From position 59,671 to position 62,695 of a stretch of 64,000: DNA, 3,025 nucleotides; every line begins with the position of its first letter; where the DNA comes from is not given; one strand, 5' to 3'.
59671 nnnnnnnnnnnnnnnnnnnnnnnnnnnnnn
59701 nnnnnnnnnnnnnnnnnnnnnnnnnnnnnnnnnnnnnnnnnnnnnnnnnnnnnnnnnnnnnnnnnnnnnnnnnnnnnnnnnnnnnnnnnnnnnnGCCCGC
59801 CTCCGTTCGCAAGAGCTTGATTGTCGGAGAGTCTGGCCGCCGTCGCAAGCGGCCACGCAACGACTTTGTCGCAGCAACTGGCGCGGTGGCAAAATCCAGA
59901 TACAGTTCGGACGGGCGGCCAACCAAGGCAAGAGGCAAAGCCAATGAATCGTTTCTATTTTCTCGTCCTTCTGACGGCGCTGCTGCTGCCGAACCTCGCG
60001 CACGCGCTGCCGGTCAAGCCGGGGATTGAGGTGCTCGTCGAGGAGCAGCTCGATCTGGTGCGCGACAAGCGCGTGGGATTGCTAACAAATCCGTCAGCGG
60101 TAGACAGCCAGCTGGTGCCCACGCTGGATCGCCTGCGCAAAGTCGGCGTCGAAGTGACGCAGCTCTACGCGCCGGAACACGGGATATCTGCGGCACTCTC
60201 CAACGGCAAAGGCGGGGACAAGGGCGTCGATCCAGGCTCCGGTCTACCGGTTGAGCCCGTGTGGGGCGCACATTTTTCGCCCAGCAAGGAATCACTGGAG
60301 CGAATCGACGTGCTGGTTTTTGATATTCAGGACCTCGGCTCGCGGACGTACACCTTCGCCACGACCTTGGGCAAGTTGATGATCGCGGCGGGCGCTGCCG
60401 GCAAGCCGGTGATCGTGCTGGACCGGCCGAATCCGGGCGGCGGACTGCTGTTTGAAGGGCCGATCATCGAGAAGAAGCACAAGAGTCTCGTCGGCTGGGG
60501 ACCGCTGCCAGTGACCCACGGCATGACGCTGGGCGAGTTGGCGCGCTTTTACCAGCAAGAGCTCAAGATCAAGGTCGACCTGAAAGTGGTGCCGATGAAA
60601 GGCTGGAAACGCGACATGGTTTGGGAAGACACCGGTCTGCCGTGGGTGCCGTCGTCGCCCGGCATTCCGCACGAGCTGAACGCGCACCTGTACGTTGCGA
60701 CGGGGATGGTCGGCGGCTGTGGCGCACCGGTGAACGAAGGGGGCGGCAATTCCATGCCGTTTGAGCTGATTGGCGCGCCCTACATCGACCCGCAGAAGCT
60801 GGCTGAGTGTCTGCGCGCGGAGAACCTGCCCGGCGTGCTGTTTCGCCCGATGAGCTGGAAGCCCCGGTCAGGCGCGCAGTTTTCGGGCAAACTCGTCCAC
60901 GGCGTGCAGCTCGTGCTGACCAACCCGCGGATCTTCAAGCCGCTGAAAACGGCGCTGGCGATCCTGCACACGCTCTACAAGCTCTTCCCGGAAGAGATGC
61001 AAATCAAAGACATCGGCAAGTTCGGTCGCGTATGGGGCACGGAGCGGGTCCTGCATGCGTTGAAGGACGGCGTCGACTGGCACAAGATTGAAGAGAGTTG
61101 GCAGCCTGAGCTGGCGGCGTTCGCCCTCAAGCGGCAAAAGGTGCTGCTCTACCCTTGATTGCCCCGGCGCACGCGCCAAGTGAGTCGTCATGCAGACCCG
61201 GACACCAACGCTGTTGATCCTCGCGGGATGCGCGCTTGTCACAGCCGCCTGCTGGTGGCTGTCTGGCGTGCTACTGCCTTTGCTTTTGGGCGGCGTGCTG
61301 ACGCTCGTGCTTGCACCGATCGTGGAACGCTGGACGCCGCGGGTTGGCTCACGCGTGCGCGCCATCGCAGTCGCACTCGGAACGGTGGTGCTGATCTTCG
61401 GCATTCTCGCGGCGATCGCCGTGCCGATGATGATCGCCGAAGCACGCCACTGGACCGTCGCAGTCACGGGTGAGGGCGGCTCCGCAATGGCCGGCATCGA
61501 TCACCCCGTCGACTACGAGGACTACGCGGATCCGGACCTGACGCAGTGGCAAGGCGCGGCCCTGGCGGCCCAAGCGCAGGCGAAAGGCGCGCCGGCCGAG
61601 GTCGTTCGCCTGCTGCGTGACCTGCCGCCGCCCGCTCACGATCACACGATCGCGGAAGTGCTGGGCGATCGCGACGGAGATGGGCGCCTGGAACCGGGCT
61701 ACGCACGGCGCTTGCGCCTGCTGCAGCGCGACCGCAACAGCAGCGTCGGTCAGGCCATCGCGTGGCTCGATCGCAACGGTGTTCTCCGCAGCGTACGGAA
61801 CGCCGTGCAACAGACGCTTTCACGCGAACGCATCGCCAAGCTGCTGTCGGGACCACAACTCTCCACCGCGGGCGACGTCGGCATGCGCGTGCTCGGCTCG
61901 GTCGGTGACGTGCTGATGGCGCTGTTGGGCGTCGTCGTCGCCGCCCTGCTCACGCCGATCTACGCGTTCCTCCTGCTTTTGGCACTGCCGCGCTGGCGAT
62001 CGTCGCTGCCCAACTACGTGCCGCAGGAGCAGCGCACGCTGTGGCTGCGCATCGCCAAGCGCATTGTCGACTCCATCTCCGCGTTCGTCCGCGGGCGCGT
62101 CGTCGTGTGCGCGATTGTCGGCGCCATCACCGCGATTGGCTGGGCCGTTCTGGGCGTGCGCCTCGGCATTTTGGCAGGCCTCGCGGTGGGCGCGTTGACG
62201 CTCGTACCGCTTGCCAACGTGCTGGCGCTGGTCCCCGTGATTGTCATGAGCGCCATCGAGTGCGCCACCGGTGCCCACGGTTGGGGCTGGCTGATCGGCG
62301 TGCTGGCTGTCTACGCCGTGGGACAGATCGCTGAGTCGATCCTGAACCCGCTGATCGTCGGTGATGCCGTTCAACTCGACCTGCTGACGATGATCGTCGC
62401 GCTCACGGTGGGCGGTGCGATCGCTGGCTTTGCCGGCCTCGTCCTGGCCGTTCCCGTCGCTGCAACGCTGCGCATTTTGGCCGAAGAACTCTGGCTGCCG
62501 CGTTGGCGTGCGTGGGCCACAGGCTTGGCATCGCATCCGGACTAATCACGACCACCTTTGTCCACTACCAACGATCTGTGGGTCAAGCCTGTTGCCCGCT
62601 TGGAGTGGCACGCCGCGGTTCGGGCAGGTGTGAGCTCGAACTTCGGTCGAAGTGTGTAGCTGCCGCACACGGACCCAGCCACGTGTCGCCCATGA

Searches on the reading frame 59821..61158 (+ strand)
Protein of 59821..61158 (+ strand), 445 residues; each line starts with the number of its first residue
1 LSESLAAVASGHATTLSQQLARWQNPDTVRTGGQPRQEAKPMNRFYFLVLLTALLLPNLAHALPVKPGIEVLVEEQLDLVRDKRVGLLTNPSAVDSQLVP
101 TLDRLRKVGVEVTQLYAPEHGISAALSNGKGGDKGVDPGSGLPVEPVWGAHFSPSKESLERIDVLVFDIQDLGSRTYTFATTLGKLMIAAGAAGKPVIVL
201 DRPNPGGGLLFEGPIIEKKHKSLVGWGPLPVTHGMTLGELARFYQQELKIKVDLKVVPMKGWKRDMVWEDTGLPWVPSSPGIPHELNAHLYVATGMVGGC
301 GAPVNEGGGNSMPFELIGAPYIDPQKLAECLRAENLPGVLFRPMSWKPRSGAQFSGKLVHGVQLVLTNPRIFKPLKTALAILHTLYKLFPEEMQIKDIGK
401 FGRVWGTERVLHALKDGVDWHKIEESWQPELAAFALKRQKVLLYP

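Call 7: search_protein_families(library=pfam, proteins=[window:59821-61158:+], max_evalue=0.001)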
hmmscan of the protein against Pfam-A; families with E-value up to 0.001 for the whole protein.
window:59821-61158:+ (445 aa): 2 families
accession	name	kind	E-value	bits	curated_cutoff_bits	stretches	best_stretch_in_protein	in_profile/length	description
PF07075.17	NamZ_N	-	2.3e-70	236.6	26.9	1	85-284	1-201/203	Exo-beta-N-acetylmuramidase NamZ, N-terminal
PF20732.2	NamZ_C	-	2.4e-38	132.7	25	1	290-444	2-152/152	Exo-beta-N-acetylmuramidase NamZ, C-terminal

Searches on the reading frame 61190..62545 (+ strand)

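Call 56: search_protein_families(library=padloc, proteins=[window:61190-62545:+], max_evalue=0.001)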
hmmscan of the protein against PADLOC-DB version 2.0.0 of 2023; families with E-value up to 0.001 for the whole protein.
window:61190-62545:+ (451 aa): 0 families

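Call 63: search_protein_families(library=pfam, proteins=[window:61190-62545:+], max_evalue=0.001)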
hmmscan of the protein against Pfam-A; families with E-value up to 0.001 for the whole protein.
window:61190-62545:+ (451 aa): 2 families
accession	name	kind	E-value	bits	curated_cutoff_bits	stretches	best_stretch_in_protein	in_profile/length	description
PF01594.21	AI-2E_transport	-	1.1e-36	127.1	34.3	2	228-432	123-324/327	AI-2E family transporter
PF11387.14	DUF2795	-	0.00064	20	25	0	124-157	21-53/54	Protein of unknown function (DUF2795)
